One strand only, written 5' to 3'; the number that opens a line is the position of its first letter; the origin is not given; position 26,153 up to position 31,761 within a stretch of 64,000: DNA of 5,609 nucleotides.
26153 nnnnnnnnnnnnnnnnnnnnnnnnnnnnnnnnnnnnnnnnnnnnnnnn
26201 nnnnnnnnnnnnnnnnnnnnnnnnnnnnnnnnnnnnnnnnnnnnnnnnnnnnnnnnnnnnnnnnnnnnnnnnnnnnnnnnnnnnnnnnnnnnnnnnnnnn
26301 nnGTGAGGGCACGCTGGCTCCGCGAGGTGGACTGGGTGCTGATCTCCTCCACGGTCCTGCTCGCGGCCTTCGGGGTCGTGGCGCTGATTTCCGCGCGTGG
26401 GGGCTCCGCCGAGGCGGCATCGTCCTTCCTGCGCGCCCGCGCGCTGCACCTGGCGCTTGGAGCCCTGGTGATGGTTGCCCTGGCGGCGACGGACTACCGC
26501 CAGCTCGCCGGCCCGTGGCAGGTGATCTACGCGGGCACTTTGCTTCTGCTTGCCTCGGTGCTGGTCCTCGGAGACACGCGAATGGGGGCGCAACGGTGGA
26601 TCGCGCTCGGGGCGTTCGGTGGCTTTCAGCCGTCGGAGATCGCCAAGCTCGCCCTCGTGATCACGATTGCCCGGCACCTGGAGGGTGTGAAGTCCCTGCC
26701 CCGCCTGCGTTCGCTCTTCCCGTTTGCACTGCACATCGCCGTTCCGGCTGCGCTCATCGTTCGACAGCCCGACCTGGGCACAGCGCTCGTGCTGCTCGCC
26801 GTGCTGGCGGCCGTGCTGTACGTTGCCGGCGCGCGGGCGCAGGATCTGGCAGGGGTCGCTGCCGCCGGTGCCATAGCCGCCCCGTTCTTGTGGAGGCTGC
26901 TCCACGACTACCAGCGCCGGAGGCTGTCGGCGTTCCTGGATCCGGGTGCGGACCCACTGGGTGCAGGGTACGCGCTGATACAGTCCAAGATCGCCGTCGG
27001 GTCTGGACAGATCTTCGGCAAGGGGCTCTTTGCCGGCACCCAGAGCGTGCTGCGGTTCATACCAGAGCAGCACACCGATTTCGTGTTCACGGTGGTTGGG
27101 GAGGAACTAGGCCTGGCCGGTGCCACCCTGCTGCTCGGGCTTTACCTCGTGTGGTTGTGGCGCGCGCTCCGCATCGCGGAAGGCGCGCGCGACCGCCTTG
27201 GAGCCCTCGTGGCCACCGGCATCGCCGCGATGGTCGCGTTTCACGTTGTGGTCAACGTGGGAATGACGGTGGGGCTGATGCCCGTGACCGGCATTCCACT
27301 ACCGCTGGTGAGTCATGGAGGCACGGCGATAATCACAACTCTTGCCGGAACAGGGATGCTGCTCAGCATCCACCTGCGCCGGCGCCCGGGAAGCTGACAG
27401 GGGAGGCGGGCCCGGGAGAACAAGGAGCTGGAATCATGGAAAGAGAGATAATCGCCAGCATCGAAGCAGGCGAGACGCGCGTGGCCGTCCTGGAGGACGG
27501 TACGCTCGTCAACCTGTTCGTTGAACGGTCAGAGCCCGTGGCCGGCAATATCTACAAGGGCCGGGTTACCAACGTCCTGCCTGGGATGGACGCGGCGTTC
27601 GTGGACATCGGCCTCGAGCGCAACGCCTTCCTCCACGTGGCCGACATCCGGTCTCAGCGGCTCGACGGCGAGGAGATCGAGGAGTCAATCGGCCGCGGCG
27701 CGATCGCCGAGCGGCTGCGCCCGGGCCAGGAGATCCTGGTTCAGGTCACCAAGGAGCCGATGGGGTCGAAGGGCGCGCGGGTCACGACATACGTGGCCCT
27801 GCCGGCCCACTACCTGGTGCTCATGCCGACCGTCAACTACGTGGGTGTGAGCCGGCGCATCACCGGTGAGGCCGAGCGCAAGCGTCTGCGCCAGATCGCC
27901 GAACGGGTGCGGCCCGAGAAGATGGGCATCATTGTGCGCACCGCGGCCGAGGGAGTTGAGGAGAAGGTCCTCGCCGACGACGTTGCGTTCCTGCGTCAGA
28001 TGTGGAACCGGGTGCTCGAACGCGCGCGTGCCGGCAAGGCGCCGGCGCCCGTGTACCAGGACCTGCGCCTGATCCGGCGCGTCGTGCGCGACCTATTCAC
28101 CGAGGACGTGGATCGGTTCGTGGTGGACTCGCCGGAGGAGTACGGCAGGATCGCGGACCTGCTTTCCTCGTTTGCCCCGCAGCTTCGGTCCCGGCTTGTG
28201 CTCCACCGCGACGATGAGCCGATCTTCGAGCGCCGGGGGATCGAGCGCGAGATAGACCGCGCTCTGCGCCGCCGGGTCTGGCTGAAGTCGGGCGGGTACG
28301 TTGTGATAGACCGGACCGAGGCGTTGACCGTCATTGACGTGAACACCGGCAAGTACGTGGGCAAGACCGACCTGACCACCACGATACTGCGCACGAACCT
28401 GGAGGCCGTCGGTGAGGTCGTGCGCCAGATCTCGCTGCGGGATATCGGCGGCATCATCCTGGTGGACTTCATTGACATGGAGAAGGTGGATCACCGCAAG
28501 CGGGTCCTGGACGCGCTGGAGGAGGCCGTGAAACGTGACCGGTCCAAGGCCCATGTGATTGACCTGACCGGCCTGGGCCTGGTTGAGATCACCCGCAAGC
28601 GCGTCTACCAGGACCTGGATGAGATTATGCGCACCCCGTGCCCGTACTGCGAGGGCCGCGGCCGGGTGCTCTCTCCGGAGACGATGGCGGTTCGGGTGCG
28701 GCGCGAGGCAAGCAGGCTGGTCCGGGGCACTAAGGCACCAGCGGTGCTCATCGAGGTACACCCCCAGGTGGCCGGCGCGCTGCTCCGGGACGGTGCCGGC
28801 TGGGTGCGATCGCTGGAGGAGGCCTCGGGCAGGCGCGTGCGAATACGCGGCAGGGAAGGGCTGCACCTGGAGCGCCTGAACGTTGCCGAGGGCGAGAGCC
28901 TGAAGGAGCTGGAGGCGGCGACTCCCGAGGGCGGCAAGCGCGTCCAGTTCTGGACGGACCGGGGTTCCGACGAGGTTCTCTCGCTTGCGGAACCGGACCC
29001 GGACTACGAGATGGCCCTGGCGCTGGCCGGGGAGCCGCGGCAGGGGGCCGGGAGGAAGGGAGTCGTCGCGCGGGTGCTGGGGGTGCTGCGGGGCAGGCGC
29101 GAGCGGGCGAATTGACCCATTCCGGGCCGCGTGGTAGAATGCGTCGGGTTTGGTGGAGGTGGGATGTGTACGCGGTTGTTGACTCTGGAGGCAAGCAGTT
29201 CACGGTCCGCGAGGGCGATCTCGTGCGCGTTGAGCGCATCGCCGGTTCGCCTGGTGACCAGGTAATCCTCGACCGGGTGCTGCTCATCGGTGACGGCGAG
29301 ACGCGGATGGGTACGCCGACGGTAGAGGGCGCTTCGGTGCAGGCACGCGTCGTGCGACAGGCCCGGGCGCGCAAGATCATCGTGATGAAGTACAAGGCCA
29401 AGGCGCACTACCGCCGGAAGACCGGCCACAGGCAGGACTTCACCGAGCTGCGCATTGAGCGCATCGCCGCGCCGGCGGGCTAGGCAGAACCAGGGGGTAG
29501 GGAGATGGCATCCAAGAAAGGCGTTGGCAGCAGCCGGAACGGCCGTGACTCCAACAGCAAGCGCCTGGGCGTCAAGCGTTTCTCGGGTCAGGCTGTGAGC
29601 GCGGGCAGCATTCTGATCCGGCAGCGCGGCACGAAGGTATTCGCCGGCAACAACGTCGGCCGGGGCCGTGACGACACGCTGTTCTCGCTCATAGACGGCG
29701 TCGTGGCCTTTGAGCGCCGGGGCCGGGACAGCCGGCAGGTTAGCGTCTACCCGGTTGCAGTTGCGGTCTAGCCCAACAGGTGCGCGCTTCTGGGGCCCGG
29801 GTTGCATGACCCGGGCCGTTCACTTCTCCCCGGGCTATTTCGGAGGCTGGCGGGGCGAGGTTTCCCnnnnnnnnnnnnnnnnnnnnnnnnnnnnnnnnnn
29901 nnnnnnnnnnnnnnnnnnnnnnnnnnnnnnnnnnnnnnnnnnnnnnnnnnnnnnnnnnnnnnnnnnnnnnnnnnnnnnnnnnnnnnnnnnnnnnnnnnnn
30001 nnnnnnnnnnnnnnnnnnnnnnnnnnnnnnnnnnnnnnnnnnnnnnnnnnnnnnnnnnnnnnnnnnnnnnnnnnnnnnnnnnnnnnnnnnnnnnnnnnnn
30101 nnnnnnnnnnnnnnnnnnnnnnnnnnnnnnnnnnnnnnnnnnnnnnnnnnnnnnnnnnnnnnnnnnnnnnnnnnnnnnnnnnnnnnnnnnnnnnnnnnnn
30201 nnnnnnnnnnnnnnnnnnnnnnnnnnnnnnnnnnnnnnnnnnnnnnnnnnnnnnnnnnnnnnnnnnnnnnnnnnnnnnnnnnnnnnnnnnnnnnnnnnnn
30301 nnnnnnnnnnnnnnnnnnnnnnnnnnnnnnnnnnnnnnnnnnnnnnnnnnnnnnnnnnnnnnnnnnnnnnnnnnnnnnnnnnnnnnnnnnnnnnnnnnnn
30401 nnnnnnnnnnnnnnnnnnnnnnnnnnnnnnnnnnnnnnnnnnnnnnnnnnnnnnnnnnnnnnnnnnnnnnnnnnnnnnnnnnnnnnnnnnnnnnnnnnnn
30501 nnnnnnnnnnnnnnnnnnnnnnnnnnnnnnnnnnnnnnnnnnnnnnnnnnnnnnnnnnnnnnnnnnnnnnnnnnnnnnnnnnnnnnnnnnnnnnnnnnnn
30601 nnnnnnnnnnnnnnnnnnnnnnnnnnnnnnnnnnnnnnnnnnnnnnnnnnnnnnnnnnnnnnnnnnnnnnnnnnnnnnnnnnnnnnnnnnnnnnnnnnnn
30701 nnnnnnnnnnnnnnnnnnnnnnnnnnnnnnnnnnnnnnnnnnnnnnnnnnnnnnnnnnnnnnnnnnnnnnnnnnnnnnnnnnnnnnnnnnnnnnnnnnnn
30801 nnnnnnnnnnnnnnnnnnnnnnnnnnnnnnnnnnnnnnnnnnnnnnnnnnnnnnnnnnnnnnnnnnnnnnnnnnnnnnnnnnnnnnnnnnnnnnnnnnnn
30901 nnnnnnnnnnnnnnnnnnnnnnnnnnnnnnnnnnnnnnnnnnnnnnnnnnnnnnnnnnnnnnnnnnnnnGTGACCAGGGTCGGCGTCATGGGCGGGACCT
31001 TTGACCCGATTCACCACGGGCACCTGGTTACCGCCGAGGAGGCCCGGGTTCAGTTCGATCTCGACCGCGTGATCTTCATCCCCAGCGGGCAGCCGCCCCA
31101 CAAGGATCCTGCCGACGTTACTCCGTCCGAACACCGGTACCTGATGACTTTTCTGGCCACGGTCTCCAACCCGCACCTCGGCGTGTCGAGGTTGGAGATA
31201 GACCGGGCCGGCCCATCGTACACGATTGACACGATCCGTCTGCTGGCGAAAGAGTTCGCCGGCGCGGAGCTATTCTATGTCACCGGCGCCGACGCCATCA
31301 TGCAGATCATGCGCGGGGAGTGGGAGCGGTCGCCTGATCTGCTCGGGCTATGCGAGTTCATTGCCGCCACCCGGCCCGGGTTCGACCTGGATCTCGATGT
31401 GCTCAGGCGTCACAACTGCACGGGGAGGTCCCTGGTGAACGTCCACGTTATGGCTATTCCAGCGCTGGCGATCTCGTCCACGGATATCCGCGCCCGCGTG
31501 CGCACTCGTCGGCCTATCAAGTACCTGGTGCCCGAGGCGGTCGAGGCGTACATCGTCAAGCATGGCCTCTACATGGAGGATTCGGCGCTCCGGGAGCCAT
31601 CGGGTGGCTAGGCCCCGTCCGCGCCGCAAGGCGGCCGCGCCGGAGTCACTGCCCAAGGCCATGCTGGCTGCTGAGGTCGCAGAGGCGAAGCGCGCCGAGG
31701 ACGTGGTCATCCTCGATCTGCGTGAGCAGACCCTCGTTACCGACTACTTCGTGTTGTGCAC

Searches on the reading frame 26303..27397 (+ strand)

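Call 52: search_protein_families(library=pfam, proteins=[window:26303-27397:+], max_evalue=0.00001)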
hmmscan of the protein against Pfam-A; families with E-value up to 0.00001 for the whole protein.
window:26303-27397:+ (364 aa): 1 family
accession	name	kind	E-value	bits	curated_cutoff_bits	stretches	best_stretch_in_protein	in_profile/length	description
PF01098.24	FTSW_RODA_SPOVE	-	7.8e-94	315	26.4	1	13-360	4-354/356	Cell cycle protein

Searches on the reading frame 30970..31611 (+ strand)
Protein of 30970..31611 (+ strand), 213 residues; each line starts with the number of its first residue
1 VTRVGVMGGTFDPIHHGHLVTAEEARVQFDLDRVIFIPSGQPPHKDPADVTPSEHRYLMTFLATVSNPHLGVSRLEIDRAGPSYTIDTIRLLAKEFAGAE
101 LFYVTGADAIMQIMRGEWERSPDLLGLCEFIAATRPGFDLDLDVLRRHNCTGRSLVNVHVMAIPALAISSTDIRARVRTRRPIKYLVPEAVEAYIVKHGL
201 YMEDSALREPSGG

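Call 52: search_protein_families(library=pfam, proteins=[window:30970-31611:+], max_evalue=0.00001)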
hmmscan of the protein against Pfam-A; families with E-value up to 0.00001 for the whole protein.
window:30970-31611:+ (213 aa): 1 family
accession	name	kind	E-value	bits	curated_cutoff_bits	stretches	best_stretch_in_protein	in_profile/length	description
PF01467.32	CTP_transf_like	-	9.8e-25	87.7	21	1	6-176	1-133/133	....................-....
